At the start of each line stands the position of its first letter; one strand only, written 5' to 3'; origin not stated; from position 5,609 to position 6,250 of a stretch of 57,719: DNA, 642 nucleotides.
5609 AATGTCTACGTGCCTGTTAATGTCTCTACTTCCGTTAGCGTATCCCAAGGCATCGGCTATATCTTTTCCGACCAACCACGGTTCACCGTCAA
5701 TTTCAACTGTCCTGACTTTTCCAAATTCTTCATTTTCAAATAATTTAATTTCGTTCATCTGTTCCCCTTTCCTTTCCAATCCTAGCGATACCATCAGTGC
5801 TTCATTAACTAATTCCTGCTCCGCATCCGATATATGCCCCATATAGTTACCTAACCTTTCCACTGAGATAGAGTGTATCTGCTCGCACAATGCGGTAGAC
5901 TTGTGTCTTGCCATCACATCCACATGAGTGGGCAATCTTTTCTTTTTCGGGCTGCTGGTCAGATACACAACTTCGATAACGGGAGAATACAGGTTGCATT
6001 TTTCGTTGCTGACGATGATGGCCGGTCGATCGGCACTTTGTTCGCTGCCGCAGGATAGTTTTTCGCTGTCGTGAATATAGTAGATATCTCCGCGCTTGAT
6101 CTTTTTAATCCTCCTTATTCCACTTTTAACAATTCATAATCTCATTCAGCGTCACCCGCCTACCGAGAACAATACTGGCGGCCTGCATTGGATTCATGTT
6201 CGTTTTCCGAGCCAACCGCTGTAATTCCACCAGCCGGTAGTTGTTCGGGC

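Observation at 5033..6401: MazF/PemK toxin domain with no canonical start codon, fused in frame to a Bro-N/ORF6C protein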

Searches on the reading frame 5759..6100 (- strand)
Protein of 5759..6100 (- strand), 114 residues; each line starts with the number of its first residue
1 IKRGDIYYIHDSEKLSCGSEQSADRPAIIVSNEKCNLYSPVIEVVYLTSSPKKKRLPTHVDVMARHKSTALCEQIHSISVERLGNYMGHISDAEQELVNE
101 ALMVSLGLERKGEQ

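Call 6: find_homologous_proteins(query=window:5759-6100:-)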
Query seq(114 aa) (114 aa): 984 proteins with E <= 0.001 among 988 candidates; the best 120 are listed.
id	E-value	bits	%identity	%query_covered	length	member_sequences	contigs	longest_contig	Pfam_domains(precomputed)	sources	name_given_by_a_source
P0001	6.5e-33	131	62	96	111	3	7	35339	PF02452.24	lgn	-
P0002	9.2e-33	131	61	95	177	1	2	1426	PF02452.24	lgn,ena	-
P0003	4.8e-32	128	61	95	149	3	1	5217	PF02452.24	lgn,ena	-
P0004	1.3e-31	127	61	95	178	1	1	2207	PF02452.24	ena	-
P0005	2.4e-31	126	61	95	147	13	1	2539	PF02452.24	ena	-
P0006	6.8e-31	125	60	95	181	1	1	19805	PF02452.24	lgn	-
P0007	1.1e-30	124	53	97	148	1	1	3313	PF02452.24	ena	-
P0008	1.4e-30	124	54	96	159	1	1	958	PF02452.24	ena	-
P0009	2.1e-30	123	59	95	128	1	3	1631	PF02452.24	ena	-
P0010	3.7e-30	122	61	96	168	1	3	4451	PF02452.24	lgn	-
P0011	4.0e-30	122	60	95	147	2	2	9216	PF02452.24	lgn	-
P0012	5.2e-30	122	57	99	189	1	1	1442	PF02452.24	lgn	-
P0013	5.5e-30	122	55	99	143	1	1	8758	PF02452.24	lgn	-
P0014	1.7e-29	120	59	96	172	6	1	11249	PF02452.24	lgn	-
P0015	2.4e-29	120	56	96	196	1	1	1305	PF02452.24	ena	-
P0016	2.5e-29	120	57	96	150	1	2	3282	PF02452.24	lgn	-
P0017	3.2e-29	119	57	99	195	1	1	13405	PF02452.24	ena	-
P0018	5.7e-29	119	60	95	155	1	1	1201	PF02452.24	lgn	-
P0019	7.3e-29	118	56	96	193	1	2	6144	PF02452.24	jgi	jgi:mRNA interferase MazF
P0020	8.4e-29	118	60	95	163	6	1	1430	PF02452.24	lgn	-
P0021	1.1e-28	118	58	94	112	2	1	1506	PF02452.24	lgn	-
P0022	1.4e-28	117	57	96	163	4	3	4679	PF02452.24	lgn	-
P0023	1.5e-28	117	58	96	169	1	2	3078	PF02452.24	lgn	-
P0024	1.7e-28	117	57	96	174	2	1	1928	PF02452.24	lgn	-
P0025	1.9e-28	117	57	98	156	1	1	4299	PF02452.24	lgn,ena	-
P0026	2.1e-28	117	55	100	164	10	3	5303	PF02452.24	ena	-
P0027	2.2e-28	117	56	96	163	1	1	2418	PF02452.24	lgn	-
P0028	2.2e-28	117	56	100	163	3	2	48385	PF02452.24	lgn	-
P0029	2.3e-28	117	59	93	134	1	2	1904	PF02452.24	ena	-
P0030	2.3e-28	117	55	99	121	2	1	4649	PF02452.24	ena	-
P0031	2.3e-28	117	53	100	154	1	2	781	PF02452.24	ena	-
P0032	2.6e-28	116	57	95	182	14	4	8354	PF02452.24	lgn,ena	-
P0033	3.0e-28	116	51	96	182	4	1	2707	PF02452.24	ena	-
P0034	3.5e-28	116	51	100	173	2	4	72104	PF02452.24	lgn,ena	-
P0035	3.7e-28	116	52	96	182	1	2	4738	PF02452.24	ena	-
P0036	3.8e-28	116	57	96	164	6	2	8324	PF02452.24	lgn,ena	-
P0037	4.8e-28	116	57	95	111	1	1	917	PF02452.24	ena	-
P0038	5.1e-28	115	57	100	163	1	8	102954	PF02452.24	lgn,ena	-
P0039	5.8e-28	115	58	98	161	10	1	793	PF02452.24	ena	-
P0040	6.9e-28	115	56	100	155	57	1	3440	PF02452.24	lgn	-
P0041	7.3e-28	115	55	100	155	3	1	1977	PF02452.24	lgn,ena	-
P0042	7.9e-28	115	58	95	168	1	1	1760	PF02452.24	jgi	jgi:mRNA interferase MazF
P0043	8.3e-28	115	53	96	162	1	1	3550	PF02452.24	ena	-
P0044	8.8e-28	115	59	95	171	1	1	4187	PF02452.24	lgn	-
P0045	1.1e-27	114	56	96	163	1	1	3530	PF02452.24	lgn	-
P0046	1.1e-27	114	52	95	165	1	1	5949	PF02452.24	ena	-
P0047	1.2e-27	114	52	96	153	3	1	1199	PF02452.24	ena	-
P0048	1.3e-27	114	59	96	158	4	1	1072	PF02452.24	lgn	-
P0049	1.5e-27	114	55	95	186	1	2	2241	PF02452.24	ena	-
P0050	1.5e-27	114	53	99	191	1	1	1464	PF02452.24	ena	-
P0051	1.6e-27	114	53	96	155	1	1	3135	PF02452.24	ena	-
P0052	1.7e-27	114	54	99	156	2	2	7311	PF02452.24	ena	-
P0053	1.8e-27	114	55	96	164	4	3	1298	PF02452.24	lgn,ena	-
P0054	2.3e-27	113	57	96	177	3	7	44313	PF02452.24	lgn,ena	-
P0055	2.4e-27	113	54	99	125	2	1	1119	PF02452.24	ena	-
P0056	2.7e-27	113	57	93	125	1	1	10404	PF02452.24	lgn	-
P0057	2.7e-27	113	55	96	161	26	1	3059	PF02452.24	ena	-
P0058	2.7e-27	113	57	96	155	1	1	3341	PF02452.24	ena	-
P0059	2.7e-27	113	54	99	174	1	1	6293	PF02452.24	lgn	-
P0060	2.7e-27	113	59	95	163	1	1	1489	PF02452.24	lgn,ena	-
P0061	2.8e-27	113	59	95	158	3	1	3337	PF02452.24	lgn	-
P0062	2.9e-27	113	56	95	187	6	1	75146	PF02452.24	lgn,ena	-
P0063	3.0e-27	113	52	96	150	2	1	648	PF02452.24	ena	-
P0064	3.7e-27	113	53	96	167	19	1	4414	PF02452.24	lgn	-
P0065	3.8e-27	113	56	96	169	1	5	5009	PF02452.24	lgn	-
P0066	4.0e-27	113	52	99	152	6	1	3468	PF02452.24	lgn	-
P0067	4.0e-27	113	55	100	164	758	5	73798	PF02452.24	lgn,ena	-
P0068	4.3e-27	113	57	95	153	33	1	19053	PF02452.24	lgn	-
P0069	4.4e-27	113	55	95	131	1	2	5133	PF02452.24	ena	-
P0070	4.5e-27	112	55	96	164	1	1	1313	PF02452.24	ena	-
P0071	4.5e-27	112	56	95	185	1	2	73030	PF02452.24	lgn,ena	-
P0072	4.7e-27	112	55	96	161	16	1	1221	PF02452.24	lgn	-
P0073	4.7e-27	112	55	100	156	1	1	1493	PF02452.24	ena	-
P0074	4.7e-27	112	52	99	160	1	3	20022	PF02452.24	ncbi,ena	-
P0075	4.8e-27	112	58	95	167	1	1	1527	PF02452.24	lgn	-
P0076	5.4e-27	112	54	99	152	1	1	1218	PF02452.24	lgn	-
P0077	5.9e-27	112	53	96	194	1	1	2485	PF02452.24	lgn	-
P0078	6.2e-27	112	52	96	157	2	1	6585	PF02452.24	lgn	-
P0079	6.5e-27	112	55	96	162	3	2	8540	PF02452.24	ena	-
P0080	6.7e-27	112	55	96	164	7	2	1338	PF02452.24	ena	-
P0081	7.4e-27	112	52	96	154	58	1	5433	PF02452.24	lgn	-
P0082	7.7e-27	112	55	96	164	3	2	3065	PF02452.24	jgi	-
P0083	8.0e-27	112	56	95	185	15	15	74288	PF02452.24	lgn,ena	-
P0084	8.3e-27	112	55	96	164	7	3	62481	PF02452.24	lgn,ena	-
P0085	8.4e-27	112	58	95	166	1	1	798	PF02452.24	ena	-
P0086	8.5e-27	112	52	95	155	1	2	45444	PF02452.24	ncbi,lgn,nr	ncbi:MAG: type II toxin-antitoxin system PemK/MazF family toxin [Bacteroidaceae bacterium]|nr:type I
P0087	8.7e-27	112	52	99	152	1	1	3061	PF02452.24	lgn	-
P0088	1.0e-26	111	56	95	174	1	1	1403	PF02452.24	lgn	-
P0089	1.0e-26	111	55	95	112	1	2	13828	PF02452.24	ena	-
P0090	1.1e-26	111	54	95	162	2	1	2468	PF02452.24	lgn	-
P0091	1.1e-26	111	54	95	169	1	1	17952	PF02452.24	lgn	-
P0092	1.1e-26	111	57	95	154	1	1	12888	PF02452.24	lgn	-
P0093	1.1e-26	111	52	96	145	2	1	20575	PF02452.24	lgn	-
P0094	1.2e-26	111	52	95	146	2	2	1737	PF02452.24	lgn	-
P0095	1.2e-26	111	54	95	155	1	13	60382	PF02452.24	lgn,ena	-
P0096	1.3e-26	111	56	95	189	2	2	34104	PF02452.24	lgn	-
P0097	1.3e-26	111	54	96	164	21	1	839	PF02452.24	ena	-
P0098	1.3e-26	111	59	93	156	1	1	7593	PF02452.24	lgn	-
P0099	1.4e-26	111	57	95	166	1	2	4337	PF02452.24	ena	-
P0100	1.4e-26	111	60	95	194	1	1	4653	PF02452.24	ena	-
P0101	1.4e-26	111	55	96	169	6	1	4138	PF02452.24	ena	-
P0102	1.4e-26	111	55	96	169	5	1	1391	PF02452.24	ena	-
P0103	1.5e-26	111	57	98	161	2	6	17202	PF02452.24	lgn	-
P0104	1.5e-26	111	53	96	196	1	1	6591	PF02452.24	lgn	-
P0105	1.6e-26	111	54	98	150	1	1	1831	PF02452.24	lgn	-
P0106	1.6e-26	111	55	95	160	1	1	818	PF02452.24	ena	-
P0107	1.8e-26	111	54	96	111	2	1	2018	PF02452.24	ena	-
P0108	1.9e-26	110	50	96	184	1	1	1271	PF02452.24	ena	-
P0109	1.9e-26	110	55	96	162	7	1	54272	PF02452.24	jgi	jgi:mRNA interferase MazF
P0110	1.9e-26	110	53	95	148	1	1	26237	PF02452.24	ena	-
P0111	2.0e-26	110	53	96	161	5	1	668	PF02452.24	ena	-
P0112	2.1e-26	110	57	96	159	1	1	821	PF02452.24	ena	-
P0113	2.2e-26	110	52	100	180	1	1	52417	PF02452.24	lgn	-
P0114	2.3e-26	110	52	95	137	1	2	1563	PF02452.24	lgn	-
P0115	2.4e-26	110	55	93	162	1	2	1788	PF02452.24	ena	-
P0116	2.5e-26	110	55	96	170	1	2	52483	PF02452.24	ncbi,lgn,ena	-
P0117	2.6e-26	110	55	96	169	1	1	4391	PF02452.24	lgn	-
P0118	2.7e-26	110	53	100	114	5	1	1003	PF02452.24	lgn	-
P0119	3.0e-26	110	55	100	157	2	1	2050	PF02452.24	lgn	-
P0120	3.2e-26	110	58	95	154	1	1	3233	PF02452.24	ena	-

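Call 26: search_protein_families(library=pfam, proteins=[P0002, P0006, P0012, P0017, P0019, P0028, P0034, P0067, P0086, P0003], max_evalue=0.1)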
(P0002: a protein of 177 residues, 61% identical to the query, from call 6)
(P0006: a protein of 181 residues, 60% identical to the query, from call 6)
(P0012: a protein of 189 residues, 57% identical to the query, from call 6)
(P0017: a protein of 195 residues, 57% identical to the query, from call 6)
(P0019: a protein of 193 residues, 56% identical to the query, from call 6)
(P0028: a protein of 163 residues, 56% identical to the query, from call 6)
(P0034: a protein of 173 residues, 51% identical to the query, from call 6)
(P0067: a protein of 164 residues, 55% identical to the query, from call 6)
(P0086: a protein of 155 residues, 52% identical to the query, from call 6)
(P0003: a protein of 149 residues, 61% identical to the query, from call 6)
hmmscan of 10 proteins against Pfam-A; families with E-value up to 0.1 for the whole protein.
P0002 (177 aa): 1 family
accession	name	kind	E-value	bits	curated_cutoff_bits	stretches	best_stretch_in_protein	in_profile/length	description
PF02452.23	PemK_toxin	-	5e-22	78.6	23.1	1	3-106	1-108/109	PemK-like, MazF-like toxin of type II toxin-antitoxin system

P0006 (181 aa): 2 families
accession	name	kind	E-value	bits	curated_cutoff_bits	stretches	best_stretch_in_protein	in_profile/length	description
PF02452.23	PemK_toxin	-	1.7e-23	83.3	23.1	1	3-106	1-108/109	PemK-like, MazF-like toxin of type II toxin-antitoxin system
PF25176.1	DUF7831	-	0.013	15.8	27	1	112-160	59-104/118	Family of unknown function (DUF7831)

P0012 (189 aa): 1 family
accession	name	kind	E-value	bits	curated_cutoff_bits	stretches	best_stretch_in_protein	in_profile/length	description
PF02452.23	PemK_toxin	-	3.4e-21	75.9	23.1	1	4-106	1-109/109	PemK-like, MazF-like toxin of type II toxin-antitoxin system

P0017 (195 aa): 7 families
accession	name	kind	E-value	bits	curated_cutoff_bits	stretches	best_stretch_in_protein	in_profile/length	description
PF02452.23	PemK_toxin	-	8.2e-23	81.1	23.1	1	5-106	2-108/109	PemK-like, MazF-like toxin of type II toxin-antitoxin system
PF19962.4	EAD9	-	0.0043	17.2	25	1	143-185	9-51/62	Effector-associated domain 9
PF20234.3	DUF6591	-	0.0059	16.8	27.1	1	123-162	123-162/228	Family of unknown function (DUF6591)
PF20882.2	Sos7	-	0.013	16.1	27.3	1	120-155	35-70/75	Kinetochore protein Sos7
PF09789.14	CC149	-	0.014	15.2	30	1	117-159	59-94/316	Coiled-coil domain-containing protein 149-A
PF13094.11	CENP-Q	-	0.022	15.3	28.5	1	114-158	17-61/162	CENP-Q, a CENPA-CAD centromere complex subunit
PF11014.13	DUF2852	-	0.025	15.2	22.5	1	88-155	50-114/116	Protein of unknown function (DUF2852)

P0019 (193 aa): 2 families
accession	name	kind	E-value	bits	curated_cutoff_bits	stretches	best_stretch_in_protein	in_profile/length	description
PF02452.23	PemK_toxin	-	1.2e-20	74.1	23.1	1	4-106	1-109/109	PemK-like, MazF-like toxin of type II toxin-antitoxin system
PF11932.13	DUF3450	-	0.012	15.4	32.6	1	110-181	28-98/241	Protein of unknown function (DUF3450)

P0028 (163 aa): 1 family
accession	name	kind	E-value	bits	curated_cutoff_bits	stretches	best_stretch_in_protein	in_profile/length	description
PF02452.23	PemK_toxin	-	1.2e-22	80.7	23.1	1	5-105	2-108/109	PemK-like, MazF-like toxin of type II toxin-antitoxin system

P0034 (173 aa): 2 families
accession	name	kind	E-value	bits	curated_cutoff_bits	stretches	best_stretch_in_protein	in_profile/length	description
PF02452.23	PemK_toxin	-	5.7e-23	81.6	23.1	1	12-112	2-108/109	PemK-like, MazF-like toxin of type II toxin-antitoxin system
PF22973.2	GWD1_pHisD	-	0.059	13.4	27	1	26-83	24-82/115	Alpha-glucan water dikinase, phosphohistidine-like domain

P0067 (164 aa): 1 family
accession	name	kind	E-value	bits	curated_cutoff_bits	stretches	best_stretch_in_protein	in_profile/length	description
PF02452.23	PemK_toxin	-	7.3e-25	87.7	23.1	1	5-104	1-106/109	PemK-like, MazF-like toxin of type II toxin-antitoxin system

P0086 (155 aa): 1 family
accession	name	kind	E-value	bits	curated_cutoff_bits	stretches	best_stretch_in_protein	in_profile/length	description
PF02452.23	PemK_toxin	-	4.8e-20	72.2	23.1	1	3-106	1-108/109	PemK-like, MazF-like toxin of type II toxin-antitoxin system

P0003 (149 aa): 1 family
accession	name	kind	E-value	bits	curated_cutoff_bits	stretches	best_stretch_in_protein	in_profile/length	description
PF02452.23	PemK_toxin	-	3.6e-23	82.3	23.1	1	5-106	2-109/109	PemK-like, MazF-like toxin of type II toxin-antitoxin system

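Call 32: find_encoding_contigs(protein=P0067, flank=4000, max_places=3)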
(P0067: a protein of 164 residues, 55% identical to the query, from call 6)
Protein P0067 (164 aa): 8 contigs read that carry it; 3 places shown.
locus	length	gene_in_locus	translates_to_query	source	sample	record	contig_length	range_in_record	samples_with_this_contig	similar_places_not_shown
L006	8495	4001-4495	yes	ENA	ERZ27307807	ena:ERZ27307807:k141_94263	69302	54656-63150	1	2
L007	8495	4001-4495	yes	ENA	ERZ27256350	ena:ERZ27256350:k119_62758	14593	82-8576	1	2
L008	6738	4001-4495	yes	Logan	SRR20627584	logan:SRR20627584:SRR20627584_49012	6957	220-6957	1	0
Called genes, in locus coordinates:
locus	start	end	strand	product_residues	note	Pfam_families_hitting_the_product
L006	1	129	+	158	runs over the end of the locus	-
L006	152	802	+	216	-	-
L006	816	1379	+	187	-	PF14025:DUF4241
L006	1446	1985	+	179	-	-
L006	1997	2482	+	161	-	PF04297:UPF0122, PF08281:Sigma70_r4_2, PF00196:GerE (faint), PF13384:HTH_23 (faint)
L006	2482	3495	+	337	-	-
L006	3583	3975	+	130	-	PF24963:DUF7768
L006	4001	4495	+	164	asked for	PF02452:PemK_toxin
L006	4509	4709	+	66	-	-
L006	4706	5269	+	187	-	-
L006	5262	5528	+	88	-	-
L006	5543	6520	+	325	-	-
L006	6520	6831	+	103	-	-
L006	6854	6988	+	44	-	-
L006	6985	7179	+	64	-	-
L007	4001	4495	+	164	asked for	PF02452:PemK_toxin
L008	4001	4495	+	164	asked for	PF02452:PemK_toxin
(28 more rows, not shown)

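Call 33: find_encoding_contigs(protein=P0001, flank=4000, max_places=3)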
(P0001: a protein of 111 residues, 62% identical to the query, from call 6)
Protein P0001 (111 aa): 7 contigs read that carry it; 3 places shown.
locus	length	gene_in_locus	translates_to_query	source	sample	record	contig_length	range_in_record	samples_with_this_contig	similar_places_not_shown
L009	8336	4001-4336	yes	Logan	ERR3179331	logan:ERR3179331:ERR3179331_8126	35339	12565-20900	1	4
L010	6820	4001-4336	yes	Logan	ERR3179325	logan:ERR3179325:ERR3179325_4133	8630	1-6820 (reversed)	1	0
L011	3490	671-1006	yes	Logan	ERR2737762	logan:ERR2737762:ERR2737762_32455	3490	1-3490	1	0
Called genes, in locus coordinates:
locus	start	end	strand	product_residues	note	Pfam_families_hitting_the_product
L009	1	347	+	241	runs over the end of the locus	-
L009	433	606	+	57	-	-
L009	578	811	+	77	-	-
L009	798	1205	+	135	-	-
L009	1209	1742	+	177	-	-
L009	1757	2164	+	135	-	-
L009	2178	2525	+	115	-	-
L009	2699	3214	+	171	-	-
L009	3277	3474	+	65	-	-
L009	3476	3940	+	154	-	PF05565:Sipho_Gp157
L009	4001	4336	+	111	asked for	PF02452:PemK_toxin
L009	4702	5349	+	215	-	-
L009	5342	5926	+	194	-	-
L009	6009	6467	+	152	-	PF02732:ERCC4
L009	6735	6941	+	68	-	-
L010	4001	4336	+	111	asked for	PF02452:PemK_toxin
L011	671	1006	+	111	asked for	PF02452:PemK_toxin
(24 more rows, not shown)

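Call 34: find_encoding_contigs(protein=P0034, flank=4000, max_places=2)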
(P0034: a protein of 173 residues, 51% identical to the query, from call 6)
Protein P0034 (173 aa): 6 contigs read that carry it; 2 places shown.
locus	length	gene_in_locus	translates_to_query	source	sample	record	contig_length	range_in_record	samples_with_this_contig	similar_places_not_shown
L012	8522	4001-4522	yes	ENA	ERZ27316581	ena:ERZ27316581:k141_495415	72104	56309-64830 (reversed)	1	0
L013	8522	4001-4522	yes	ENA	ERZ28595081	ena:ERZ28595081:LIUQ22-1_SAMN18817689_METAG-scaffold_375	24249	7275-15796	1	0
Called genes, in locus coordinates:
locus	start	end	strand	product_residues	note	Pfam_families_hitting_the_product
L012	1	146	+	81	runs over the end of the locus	-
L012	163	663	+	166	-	PF08239:SH3_3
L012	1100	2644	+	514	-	PF05731:TROVE, PF25045:vWA_Ro60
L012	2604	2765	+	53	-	-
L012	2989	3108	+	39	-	-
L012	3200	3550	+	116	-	-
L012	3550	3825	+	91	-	-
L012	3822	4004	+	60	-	-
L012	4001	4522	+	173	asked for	PF02452:PemK_toxin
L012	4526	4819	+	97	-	-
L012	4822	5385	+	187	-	-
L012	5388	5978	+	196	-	-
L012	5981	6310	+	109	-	-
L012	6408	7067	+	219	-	PF01464:SLT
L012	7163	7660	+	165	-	PF00436:SSB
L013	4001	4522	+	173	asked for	PF02452:PemK_toxin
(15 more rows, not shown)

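Call 40: find_related_loci(query=A2, collection=viral_contigs, flank=3000)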
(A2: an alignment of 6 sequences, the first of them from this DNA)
Query A2 (109 aa) in viral_contigs; peptide patterns used: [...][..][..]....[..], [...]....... (x = any residue, [..] = any of these).
319 stretches matched a pattern; 267 encode a relative of the query (tblastn E <= 1e-3); the best 80 are kept; 80 distinct loci.
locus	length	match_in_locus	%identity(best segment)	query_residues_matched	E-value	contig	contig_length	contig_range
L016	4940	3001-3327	95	1-109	3e-70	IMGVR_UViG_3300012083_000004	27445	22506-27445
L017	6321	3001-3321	59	1-108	7e-35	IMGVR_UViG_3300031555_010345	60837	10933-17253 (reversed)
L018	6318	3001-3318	56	1-108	3e-34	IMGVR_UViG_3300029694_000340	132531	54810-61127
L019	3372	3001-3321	59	1-108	1e-34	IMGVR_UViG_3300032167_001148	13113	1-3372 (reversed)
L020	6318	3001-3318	56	1-108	1e-31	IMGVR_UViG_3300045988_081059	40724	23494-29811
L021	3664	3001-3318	56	1-108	3e-34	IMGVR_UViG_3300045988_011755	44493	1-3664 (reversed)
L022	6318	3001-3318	56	1-108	3e-34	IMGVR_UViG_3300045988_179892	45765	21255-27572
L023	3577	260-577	55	3-108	5e-33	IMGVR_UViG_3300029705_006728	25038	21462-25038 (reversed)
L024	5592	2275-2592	55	3-108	5e-33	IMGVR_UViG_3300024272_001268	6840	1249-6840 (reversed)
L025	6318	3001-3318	55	3-108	5e-33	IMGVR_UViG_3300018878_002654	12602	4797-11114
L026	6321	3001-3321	55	1-109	2e-32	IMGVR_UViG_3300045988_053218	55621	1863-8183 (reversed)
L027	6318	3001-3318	57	1-108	2e-32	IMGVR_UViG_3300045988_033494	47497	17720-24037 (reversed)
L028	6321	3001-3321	54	1-109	5e-32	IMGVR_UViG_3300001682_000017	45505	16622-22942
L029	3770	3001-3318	56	1-108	4e-32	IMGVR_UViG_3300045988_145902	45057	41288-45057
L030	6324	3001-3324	54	1-109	5e-32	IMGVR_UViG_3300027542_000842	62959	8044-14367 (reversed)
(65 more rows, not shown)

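Call 49: search_solved_structures(query=window:5759-6100:-, show_alignments=3, max_evalue=0.001)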
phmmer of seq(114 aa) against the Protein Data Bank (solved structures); distinct sequences matched with E-value up to 0.001: 14.
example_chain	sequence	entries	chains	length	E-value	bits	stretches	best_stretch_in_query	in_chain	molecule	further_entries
4of1_A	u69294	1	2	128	4.9e-16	62.5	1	1-110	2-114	mRNA interferase MazF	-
7bxy_A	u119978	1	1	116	5e-16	62.4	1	1-108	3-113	mRNA interferase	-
4hke_A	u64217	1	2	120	5e-16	62.4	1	1-108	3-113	Addiction module toxin component PemK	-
2mf2_A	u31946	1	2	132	5.5e-16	62.3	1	1-110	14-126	mRNA interferase MazF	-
4mzm_A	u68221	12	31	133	5.6e-16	62.3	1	1-110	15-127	mRNA interferase MazF | MazF mRNA interferase | Endoribonuclease MazF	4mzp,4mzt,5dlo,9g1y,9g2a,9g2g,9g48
4me7_A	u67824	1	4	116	6.5e-16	62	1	1-108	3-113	mRNA interferase EndoA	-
1ne8_A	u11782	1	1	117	6.8e-16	62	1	1-108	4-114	conserved hypothetical protein YDCE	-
4mdx_A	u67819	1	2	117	6.8e-16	62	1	1-108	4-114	mRNA interferase EndoA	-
5hjz_A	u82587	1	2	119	9.5e-07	32.6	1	2-107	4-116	Endoribonuclease MazF9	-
6kys_A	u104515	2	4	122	1e-06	32.5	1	2-107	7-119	Endoribonuclease MazF9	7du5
6kyt_A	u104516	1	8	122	1e-06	32.5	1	2-107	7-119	Endoribonuclease MazF9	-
6l29_A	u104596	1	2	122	1.9e-06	31.6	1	2-107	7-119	mRNA interferase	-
5xe2_A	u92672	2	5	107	7.4e-05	26.5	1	25-108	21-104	Endoribonuclease MazF4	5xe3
6l2a_A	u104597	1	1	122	0.00014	25.6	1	2-107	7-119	mRNA interferase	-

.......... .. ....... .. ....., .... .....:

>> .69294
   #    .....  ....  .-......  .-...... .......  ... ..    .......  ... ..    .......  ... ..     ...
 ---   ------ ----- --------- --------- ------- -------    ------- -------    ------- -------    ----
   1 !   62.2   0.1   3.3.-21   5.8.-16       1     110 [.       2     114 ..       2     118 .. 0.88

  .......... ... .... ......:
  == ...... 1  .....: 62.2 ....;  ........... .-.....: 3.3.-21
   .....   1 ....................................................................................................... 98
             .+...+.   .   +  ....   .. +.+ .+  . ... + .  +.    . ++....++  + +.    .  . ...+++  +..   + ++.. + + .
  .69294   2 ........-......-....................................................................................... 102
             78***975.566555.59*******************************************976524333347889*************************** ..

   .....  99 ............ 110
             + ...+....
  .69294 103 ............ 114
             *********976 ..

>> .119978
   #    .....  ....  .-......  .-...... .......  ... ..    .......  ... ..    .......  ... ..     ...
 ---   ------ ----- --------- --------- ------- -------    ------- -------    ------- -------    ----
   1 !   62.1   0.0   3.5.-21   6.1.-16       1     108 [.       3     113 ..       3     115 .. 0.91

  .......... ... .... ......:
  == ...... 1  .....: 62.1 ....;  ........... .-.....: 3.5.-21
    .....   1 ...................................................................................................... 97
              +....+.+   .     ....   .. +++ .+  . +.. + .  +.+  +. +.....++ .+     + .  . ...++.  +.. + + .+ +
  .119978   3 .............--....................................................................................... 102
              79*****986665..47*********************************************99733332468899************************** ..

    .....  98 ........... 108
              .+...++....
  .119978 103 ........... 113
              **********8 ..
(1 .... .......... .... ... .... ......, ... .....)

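Call 55: search_protein_families(library=phrogs, proteins=[P0067], max_evalue=0.001)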
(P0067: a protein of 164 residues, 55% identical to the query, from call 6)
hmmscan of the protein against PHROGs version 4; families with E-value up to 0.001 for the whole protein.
P0067 (164 aa): 2 families
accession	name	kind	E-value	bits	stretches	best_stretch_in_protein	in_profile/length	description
phrog_1936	-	moron, auxiliary metabolic gene and host takeover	7.3e-35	121.5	1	1-120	6-132/188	MazF-like growth inhibitor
phrog_35650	-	moron, auxiliary metabolic gene and host takeover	7.2e-08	33.2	1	2-103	15-129/224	MazF-like growth inhibitor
